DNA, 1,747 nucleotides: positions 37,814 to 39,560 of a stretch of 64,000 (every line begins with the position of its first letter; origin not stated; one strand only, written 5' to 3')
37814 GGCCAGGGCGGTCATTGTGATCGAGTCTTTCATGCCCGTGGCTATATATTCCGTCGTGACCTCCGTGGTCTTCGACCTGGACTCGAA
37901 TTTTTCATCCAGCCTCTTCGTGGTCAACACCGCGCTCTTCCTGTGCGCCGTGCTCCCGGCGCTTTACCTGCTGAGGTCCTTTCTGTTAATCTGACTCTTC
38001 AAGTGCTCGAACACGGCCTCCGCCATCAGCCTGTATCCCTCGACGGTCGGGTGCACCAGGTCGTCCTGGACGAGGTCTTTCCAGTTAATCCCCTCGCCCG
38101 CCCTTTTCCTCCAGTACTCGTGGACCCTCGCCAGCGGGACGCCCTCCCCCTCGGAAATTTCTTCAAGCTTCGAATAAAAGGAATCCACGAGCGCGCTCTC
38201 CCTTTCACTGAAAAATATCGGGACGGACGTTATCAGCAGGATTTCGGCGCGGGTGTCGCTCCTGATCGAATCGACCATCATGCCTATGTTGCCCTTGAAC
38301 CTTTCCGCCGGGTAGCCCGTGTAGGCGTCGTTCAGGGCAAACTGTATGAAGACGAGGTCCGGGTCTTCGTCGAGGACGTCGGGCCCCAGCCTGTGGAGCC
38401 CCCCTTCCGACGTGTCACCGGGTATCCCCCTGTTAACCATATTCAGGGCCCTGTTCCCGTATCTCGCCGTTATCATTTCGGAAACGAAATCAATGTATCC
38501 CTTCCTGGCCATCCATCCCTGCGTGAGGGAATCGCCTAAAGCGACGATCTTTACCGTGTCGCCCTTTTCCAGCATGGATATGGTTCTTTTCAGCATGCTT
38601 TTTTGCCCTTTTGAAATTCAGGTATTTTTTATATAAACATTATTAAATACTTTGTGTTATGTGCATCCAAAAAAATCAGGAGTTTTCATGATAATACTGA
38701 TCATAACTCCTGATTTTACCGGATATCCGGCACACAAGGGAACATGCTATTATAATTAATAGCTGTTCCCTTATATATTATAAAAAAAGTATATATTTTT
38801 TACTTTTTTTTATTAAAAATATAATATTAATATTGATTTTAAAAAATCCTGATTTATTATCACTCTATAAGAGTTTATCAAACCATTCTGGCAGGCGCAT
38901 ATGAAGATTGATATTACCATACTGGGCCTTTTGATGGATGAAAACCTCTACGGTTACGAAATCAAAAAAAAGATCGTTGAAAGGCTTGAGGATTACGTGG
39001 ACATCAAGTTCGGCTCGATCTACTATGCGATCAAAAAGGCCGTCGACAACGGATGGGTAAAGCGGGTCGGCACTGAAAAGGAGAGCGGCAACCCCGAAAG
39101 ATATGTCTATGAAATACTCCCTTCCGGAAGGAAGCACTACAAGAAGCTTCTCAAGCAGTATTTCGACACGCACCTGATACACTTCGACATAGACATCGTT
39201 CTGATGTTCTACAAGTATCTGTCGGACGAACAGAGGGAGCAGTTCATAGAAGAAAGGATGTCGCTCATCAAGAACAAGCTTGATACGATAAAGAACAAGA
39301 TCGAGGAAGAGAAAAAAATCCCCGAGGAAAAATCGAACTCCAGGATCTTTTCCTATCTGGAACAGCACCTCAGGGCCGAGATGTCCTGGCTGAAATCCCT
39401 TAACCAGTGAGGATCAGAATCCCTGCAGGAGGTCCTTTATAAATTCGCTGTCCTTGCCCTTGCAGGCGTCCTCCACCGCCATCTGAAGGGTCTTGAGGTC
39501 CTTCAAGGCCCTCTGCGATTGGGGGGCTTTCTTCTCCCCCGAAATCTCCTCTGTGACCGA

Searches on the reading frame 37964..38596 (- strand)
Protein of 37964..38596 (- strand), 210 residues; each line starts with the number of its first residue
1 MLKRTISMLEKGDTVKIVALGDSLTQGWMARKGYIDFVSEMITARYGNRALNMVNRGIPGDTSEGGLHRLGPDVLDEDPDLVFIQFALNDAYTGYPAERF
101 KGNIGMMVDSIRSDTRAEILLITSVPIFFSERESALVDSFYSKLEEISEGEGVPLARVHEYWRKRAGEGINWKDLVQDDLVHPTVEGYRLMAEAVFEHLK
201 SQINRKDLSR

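Call 12: search_protein_families(library=pfam, proteins=[window:37964-38596:-])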
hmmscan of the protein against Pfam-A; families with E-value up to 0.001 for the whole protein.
window:37964-38596:- (210 aa): 3 families
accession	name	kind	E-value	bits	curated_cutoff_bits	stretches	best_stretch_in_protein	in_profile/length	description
PF13472.12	Lipase_GDSL_2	-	1.5e-27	97.7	32.9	1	19-190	1-178/178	GDSL-like Lipase/Acylhydrolase family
PF00657.28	Lipase_GDSL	-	4.1e-15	56.9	23.6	1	17-195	1-208/208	GDSL-like Lipase/Acylhydrolase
PF25182.1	NonGDSL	-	7.4e-08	32.4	80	1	2-156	15-170/220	Non-GDSL lipase-like family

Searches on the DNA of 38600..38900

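Call 59: search_rna_families(source=window, start=38600, end=38900, threshold=evalue, max_evalue=1)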
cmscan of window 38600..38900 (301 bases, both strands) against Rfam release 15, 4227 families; matches with E-value up to 1: 4.
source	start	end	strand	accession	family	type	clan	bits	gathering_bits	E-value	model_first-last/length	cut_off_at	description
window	38659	38735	-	RF00906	MIR1120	Gene; miRNA;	-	25.7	86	0.0043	1-87/87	no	MIR1120/MIR1122 microRNA precursor family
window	38666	38750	-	RF01771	rnk_leader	Cis-reg; leader;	-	21.5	50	0.19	1-109/109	no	Enterobacteria rnk leader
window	38654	38736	-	RF04113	MIR1523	Gene; miRNA;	-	17.8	96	0.68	1-92/92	no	MIR1523 microRNA precursor family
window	38670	38718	+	RF00377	snoU6-53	Gene; snRNA; snoRNA; CD-box;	-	15.3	36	0.88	1-110/110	no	Small nucleolar RNA U6-53/MBII-28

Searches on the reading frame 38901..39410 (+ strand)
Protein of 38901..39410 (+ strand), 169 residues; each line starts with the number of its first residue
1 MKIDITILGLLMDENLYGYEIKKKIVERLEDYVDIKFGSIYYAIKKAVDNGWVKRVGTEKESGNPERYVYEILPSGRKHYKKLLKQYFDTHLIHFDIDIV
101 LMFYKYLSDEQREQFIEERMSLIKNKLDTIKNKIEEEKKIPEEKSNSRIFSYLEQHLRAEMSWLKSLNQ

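Call 12: search_protein_families(library=pfam, proteins=[window:38901-39410:+])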
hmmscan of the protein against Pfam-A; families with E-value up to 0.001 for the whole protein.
window:38901-39410:+ (169 aa): 1 family
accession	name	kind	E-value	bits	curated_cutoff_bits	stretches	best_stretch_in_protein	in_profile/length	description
PF03551.20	PadR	-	2.5e-12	47.1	27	1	7-81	1-74/75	Transcriptional regulator PadR-like family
